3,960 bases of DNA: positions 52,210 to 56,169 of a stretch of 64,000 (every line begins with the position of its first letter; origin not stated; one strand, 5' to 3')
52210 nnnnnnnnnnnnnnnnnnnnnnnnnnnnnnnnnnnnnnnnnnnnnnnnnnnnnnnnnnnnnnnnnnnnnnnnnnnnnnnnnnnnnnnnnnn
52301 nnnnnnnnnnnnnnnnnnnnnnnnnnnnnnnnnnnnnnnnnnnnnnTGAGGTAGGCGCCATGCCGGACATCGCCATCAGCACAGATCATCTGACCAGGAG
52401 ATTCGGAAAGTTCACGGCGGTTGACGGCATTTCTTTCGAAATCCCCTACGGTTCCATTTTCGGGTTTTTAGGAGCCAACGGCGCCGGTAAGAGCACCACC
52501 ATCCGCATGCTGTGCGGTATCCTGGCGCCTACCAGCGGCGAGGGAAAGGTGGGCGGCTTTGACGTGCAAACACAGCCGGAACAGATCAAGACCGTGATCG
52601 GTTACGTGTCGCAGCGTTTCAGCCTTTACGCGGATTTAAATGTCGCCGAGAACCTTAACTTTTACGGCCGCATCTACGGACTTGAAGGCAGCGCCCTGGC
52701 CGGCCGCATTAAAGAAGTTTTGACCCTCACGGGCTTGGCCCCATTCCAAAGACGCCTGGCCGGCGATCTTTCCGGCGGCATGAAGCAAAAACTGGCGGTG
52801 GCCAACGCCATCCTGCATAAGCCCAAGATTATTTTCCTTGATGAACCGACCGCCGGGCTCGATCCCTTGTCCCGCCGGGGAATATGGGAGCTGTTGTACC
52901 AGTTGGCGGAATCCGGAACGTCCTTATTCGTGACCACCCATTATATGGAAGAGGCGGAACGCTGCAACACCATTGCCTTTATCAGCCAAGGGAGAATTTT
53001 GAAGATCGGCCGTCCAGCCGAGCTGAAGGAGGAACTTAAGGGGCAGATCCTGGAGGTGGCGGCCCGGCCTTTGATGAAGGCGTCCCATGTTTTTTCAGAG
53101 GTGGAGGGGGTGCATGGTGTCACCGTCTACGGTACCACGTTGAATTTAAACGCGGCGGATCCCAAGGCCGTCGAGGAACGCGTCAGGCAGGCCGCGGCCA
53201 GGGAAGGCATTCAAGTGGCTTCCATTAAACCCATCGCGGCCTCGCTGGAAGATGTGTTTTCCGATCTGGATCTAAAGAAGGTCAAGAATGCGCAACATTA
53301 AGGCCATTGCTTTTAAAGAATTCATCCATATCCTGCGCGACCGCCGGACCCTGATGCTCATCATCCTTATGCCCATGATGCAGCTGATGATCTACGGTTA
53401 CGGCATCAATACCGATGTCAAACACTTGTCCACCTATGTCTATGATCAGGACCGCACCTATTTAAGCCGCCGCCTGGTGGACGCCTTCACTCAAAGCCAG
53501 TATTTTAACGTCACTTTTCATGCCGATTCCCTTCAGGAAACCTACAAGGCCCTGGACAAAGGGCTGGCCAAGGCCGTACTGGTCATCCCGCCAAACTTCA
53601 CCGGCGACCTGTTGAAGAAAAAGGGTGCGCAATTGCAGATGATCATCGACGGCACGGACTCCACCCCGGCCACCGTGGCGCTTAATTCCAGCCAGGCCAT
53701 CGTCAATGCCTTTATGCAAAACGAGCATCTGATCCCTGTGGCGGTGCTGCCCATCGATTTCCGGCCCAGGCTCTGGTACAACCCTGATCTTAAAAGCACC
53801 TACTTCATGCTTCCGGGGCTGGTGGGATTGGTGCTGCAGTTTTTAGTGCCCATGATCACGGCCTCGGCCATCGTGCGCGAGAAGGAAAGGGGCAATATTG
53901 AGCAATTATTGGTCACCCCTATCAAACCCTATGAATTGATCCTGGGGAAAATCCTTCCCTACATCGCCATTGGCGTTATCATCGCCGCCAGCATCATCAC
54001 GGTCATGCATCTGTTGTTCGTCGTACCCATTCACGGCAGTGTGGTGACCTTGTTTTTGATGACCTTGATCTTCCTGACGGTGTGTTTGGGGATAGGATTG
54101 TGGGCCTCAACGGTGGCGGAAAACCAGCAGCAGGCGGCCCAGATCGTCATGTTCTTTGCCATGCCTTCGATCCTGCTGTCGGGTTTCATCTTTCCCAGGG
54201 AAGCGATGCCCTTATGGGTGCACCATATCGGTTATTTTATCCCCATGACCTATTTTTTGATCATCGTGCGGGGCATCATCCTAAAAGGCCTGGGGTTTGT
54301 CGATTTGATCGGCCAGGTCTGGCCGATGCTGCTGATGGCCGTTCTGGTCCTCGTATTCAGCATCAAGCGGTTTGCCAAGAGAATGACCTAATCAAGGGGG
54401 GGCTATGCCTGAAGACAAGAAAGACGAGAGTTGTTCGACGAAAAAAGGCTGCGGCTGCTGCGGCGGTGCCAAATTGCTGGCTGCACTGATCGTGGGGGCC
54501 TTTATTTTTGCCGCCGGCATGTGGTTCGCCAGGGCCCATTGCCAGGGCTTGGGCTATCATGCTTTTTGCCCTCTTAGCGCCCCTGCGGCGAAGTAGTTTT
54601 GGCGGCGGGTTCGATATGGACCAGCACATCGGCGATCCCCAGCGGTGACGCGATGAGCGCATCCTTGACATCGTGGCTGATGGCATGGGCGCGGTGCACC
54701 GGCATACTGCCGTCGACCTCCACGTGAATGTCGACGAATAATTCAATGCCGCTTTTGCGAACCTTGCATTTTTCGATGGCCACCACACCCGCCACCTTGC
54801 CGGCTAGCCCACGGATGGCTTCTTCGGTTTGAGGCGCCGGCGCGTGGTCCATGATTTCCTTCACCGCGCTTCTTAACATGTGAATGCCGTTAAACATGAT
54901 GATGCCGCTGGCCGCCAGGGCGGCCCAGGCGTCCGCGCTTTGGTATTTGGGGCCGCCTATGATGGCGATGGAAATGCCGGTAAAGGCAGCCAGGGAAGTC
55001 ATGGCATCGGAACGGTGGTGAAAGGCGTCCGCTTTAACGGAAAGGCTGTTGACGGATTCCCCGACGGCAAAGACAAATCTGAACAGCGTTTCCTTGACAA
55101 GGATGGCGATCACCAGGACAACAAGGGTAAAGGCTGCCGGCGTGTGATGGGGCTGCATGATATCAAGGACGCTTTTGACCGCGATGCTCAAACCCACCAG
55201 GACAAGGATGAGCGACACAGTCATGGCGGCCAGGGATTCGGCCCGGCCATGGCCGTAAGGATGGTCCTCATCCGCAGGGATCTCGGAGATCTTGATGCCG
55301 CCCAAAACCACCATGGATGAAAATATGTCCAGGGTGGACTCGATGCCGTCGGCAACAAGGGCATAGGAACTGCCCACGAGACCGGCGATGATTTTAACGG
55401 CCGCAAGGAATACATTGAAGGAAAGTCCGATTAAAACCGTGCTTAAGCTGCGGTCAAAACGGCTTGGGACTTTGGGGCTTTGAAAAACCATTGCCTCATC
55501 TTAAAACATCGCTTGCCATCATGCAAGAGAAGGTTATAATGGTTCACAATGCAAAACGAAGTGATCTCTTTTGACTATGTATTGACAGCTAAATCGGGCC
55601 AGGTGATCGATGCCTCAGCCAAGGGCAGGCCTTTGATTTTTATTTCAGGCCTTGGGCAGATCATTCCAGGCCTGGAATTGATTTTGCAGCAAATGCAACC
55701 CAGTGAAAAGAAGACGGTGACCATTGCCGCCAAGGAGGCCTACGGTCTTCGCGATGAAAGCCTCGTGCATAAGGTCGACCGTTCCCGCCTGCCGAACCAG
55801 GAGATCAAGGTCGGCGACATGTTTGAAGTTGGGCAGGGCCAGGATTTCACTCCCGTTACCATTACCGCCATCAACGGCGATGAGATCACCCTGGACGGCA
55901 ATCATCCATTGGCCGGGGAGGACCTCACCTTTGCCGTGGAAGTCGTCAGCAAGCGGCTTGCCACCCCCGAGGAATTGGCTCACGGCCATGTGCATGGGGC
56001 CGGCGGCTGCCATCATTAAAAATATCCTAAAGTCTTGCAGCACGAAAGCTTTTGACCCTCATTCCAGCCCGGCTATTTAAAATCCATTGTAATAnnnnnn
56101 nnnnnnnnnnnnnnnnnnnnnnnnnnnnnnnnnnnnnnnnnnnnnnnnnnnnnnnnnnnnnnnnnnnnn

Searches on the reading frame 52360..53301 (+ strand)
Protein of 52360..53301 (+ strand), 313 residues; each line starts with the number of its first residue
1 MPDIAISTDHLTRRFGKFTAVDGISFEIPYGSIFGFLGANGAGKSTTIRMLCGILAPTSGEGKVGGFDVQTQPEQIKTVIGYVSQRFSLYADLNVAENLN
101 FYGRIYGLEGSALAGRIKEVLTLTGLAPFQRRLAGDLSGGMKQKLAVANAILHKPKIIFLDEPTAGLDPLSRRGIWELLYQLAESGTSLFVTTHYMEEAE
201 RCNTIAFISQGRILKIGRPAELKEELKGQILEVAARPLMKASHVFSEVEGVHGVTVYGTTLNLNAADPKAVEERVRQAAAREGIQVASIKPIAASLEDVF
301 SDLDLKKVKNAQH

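Call 101: search_protein_families(library=pfam, proteins=[window:52360-53301:+], max_evalue=0.00001)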
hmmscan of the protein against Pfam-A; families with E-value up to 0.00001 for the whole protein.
window:52360-53301:+ (313 aa): 3 families
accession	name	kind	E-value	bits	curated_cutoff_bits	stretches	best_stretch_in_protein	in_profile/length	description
PF00005.33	ABC_tran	-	2.4e-30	106.4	25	1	22-165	2-137/137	ABC transporter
PF13304.12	AAA_21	-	5.4e-13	50.1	27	1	134-194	235-298/304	AAA domain, putative AbiEii toxin, Type IV TA system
PF13732.12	DrrA1-3_C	-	9.7e-07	29.9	27.4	1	217-301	1-78/81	ATP-binding protein DrrA1-3-like, C-terminal domain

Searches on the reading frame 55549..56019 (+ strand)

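Call 102: search_protein_families(library=pfam, proteins=[window:55549-56019:+], max_evalue=0.00001)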
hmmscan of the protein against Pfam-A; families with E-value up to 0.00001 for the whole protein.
window:55549-56019:+ (156 aa): 1 family
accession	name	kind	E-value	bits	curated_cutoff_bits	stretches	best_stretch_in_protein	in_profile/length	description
PF00254.34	FKBP_C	-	2e-12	47.7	21.1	1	3-70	8-76/94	FKBP-type peptidyl-prolyl cis-trans isomerase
